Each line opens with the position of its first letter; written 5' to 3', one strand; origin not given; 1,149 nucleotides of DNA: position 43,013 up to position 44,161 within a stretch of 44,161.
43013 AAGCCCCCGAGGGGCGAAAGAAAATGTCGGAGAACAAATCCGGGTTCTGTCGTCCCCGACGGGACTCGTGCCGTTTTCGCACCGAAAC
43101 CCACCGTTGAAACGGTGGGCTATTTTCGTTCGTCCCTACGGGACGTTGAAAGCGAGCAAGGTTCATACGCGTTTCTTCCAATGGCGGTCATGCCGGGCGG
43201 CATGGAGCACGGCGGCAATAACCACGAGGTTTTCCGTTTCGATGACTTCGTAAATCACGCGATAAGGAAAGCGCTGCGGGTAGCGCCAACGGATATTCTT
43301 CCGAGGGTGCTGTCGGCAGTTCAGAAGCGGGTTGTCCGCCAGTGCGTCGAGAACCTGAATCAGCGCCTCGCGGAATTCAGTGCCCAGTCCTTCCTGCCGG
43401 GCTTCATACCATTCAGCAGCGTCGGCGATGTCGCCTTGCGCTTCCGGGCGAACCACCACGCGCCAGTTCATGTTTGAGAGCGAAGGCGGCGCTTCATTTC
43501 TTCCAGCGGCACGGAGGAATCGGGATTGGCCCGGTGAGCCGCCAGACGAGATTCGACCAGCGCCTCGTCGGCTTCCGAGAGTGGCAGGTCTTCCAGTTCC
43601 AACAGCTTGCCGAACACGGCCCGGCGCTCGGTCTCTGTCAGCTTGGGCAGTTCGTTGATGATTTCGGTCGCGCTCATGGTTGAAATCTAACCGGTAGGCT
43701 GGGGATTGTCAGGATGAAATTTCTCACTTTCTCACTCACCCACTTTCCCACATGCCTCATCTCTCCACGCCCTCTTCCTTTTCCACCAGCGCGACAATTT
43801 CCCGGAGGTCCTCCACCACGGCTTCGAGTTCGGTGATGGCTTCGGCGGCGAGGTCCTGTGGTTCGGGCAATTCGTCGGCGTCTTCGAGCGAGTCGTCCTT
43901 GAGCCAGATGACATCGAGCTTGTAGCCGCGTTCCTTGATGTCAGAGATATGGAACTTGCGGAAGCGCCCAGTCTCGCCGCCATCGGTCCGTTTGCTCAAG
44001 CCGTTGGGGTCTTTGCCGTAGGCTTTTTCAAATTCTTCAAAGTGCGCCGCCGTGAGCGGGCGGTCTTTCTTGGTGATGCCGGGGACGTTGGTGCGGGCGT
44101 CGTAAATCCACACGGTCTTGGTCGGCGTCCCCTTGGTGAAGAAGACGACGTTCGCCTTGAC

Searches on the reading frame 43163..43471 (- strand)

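Call 5: search_protein_families(library=pfam, proteins=[window:43163-43471:-], max_evalue=0.1)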
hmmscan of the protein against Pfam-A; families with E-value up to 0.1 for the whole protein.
window:43163-43471:- (102 aa): 1 family
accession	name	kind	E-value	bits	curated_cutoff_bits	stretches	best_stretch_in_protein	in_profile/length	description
PF05016.21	ParE_toxin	-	4.1e-12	46.9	23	1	5-93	1-87/89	ParE toxin of type II toxin-antitoxin system, parDE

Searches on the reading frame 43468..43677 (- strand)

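Call 5: search_protein_families(library=pfam, proteins=[window:43468-43677:-], max_evalue=0.1)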
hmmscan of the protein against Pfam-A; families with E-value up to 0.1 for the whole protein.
window:43468-43677:- (69 aa): 2 families
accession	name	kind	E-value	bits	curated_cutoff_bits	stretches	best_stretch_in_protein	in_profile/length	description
PF09720.15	Unstab_antitox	-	0.00023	21.6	23.3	1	27-60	20-53/54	Putative addiction module component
PF04809.18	HupH_C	-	0.051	13.8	23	1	1-47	2-48/118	HupH hydrogenase expression protein, C-terminal conserved region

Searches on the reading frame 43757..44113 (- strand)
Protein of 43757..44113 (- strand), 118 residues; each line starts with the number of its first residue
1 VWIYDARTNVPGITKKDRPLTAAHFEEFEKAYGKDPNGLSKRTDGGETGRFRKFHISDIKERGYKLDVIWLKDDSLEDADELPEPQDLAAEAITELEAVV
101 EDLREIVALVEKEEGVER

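Call 5: search_protein_families(library=pfam, proteins=[window:43757-44113:-], max_evalue=0.1)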
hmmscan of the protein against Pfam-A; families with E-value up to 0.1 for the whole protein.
window:43757-44113:- (118 aa): 1 family
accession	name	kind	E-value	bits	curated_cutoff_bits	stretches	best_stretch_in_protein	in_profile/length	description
PF02384.22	N6_Mtase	-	0.0076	16.1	20.4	1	2-68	242-299/311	N-6 DNA Methylase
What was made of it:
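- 43757..44161 (-): 3' part of hsdM (cut by the window end). It is upstream in the same operon and is the likely left-hand homology region for allele or cassette exchange. N6_Mtase match (call 5).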
